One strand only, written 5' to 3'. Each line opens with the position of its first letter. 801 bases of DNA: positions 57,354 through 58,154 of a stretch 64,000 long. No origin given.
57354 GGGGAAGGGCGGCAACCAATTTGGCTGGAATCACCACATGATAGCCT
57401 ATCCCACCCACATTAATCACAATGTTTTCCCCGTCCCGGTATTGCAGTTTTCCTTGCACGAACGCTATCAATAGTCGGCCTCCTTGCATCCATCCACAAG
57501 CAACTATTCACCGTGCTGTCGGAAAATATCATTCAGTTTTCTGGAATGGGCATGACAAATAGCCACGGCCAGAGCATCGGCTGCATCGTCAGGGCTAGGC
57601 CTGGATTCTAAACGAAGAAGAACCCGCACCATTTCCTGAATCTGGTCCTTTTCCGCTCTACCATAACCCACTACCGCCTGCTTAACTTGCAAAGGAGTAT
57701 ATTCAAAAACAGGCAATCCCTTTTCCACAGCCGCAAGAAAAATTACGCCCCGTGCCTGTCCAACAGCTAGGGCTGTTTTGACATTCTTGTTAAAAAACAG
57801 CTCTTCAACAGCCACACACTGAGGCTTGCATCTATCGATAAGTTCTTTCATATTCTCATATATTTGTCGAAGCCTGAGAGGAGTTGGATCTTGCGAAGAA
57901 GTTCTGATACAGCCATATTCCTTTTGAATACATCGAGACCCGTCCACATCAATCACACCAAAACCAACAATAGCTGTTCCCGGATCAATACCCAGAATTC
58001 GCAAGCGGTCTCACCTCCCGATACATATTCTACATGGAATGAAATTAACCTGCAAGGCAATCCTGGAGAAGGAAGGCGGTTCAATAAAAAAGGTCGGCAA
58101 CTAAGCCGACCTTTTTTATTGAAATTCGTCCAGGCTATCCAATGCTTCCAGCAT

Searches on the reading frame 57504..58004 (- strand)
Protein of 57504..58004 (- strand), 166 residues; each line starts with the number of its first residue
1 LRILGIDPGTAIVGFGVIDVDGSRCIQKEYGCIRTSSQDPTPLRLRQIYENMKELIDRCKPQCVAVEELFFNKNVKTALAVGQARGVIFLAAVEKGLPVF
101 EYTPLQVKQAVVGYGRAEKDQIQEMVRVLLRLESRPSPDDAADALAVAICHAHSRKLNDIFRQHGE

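Call 38: search_protein_families(library=pfam, proteins=[window:57504-58004:-], max_evalue=0.00001)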
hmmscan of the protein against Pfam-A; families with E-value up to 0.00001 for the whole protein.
window:57504-58004:- (166 aa): 1 family
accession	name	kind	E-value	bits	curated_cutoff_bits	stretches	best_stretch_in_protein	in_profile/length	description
PF02075.23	RuvC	-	3.1e-56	189.8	22.2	1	3-151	1-148/148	Crossover junction endodeoxyribonuclease RuvC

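Call 86: search_protein_families(library=ncbifam, proteins=[L176:12886-14112:-, L176:14428-16158:-, L176:16234-17616:-, L176:11140-12234:+, L176:17950-18717:-], max_evalue=1e-40)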
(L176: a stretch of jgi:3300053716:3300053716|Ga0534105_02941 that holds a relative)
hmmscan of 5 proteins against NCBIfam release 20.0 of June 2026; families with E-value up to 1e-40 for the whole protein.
L176:12886-14112:- (408 aa): 13 families
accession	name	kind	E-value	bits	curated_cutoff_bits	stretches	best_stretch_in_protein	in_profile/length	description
TIGR01910.1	DapE-ArgE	subfamily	1.5e-69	235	217.6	1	33-398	2-373/373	ArgE/DapE family deacylase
NF006365.0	PRK08588.1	subfamily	1.6e-65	221.9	289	1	32-403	10-377/383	succinyl-diaminopimelate desuccinylase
TIGR01892.1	AcOrn-deacetyl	equivalog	3.6e-58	197.3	297.7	1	34-397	2-359/365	acetylornithine deacetylase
NF006399.0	PRK08651.1-2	equivalog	9.5e-55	186.2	381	1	29-398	4-396/405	succinyl-diaminopimelate desuccinylase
NF009555.0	PRK13004.1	equivalog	1.3e-53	182.4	321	1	29-406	15-395/399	YgeY family selenium metabolism-linked hydrolase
NF005710.0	PRK07522.1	subfamily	2e-53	182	412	1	32-398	11-380/391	acetylornithine deacetylase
NF009558.0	PRK13013.1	equivalog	2.6e-46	158.2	428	1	28-400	15-417/429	acetylornithine deacetylase/succinyl-diaminopimelate desuccinylase family protein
NF005373.0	PRK06915.1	equivalog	1.2e-43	149.7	428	1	61-406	64-417/422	peptidase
NF006400.0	PRK08651.1-3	equivalog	2.6e-43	148.3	374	1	32-401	13-401/410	succinyl-diaminopimelate desuccinylase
NF009557.0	PRK13009.1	equivalog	2.5e-42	145.4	284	1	30-404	4-372/377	succinyl-diaminopimelate desuccinylase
NF006402.0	PRK08651.1-5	equivalog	2.6e-41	141.8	369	1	75-398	42-359/369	succinyl-diaminopimelate desuccinylase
NF003474.0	PRK05111.1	equivalog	5.3e-41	140.8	460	1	28-395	5-369/383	acetylornithine deacetylase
NF010589.0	PRK13983.1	equivalog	5.6e-41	140.8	333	1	29-404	14-407/409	M20 family metallo-hydrolase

L176:14428-16158:- (576 aa): 45 families (the best 25 are shown)
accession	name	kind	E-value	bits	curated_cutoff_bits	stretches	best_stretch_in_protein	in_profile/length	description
TIGR03457.1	sulphoacet_xsc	equivalog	2.3e-245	815.4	676.4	1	5-568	1-579/579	sulfoacetaldehyde acetyltransferase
NF005713.0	PRK07525.1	subfamily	9.9e-239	793.6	620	1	2-573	2-590/592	sulfoacetaldehyde acetyltransferase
TIGR00118.1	acolac_lg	equivalog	4.6e-116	388.5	538.35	1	6-548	1-538/557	biosynthetic-type acetolactate synthase large subunit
NF004919.0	PRK06276.1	equivalog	1.9e-114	383.1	866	1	6-547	1-541/582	acetolactate synthase large subunit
NF004710.0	PRK06048.1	equivalog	4.4e-108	362.2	976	1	4-547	6-540/561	acetolactate synthase large subunit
NF005039.0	PRK06456.1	equivalog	1.1e-98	331.2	868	1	9-552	5-552/572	acetolactate synthase large subunit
NF006052.0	PRK08199.1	subfamily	2.3e-98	329.9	539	1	5-551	7-544/559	thiamine pyrophosphate protein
NF006122.0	PRK08266.1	subfamily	2.8e-95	319.8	571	1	4-547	2-527/543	hypothetical protein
NF005058.0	PRK06466.1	equivalog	5.2e-94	315.7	951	1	6-547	4-550/574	acetolactate synthase 3 large subunit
NF006187.0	PRK08322.1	equivalog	1.5e-93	314.1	509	1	6-546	2-530/548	acetolactate synthase large subunit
NF005860.0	PRK07789.1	equivalog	3e-93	313.2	881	1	3-545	31-579/615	acetolactate synthase large subunit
NF005651.0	PRK07418.1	subfamily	3.1e-91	306.4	942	1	3-544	16-559/617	acetolactate synthase large subunit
NF006377.0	PRK08611.1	equivalog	1e-90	305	742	1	5-546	3-531/576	pyruvate oxidase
NF005824.0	PRK07710.1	equivalog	8.6e-90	301.7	976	1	4-545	15-549/573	acetolactate synthase large subunit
NF006319.0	PRK08527.1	equivalog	4e-88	296.3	905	1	5-545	3-539/565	acetolactate synthase large subunit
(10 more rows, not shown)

L176:16234-17616:- (460 aa): 56 families (the best 25 are shown)
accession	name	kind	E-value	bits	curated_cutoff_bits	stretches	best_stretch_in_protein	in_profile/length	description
NF005812.0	PRK07678.1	subfamily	9.6e-166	551.9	488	1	6-458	4-449/451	aminotransferase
NF005102.0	PRK06541.1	equivalog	5.4e-124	414.2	574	1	4-458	4-455/460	aspartate aminotransferase family protein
NF005683.0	PRK07481.1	subfamily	2.5e-114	382.8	575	1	11-458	5-449/453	hypothetical protein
NF005682.0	PRK07480.1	subfamily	7.1e-113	377.7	510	1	4-458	5-451/459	aminotransferase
NF004767.0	PRK06105.1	subfamily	9.3e-112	373.9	517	1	9-458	5-449/460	aminotransferase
NF005447.0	PRK07036.1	equivalog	3.1e-109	365.7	618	1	3-459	4-455/468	aminotransferase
NF005684.0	PRK07482.1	subfamily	1.8e-105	353.2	687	1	7-458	3-454/464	hypothetical protein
NF005375.0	PRK06917.1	equivalog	1.4e-92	310.8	535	1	33-458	13-438/448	aspartate aminotransferase family protein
NF004625.0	PRK05965.1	subfamily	6.7e-91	305.3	729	1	11-457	5-446/460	hypothetical protein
NF005685.0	PRK07483.1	equivalog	9.9e-91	304.8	485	1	32-458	10-437/444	aspartate aminotransferase family protein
NF052567.1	OmAmTferAptACaul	equivalog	2.7e-90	303.2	500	1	17-457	2-429/431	omega-aminotransferase AptA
TIGR00508.1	bioA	equivalog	9.1e-89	297.9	405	1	20-456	1-418/419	adenosylmethionine--8-amino-7-oxononanoate transaminase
NF004718.0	PRK06062.1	subfamily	2.4e-84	283.5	472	1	3-458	10-448/454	hypothetical protein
NF004426.0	PRK05769.1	equivalog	2.8e-83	280.2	552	1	28-458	30-439/441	acetyl ornithine aminotransferase family protein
NF005993.0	PRK08117.1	subfamily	7.4e-83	278.5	574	1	30-458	20-429/433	aspartate aminotransferase family protein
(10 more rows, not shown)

L176:11140-12234:+ (364 aa): 0 families

L176:17950-18717:- (255 aa): 0 families
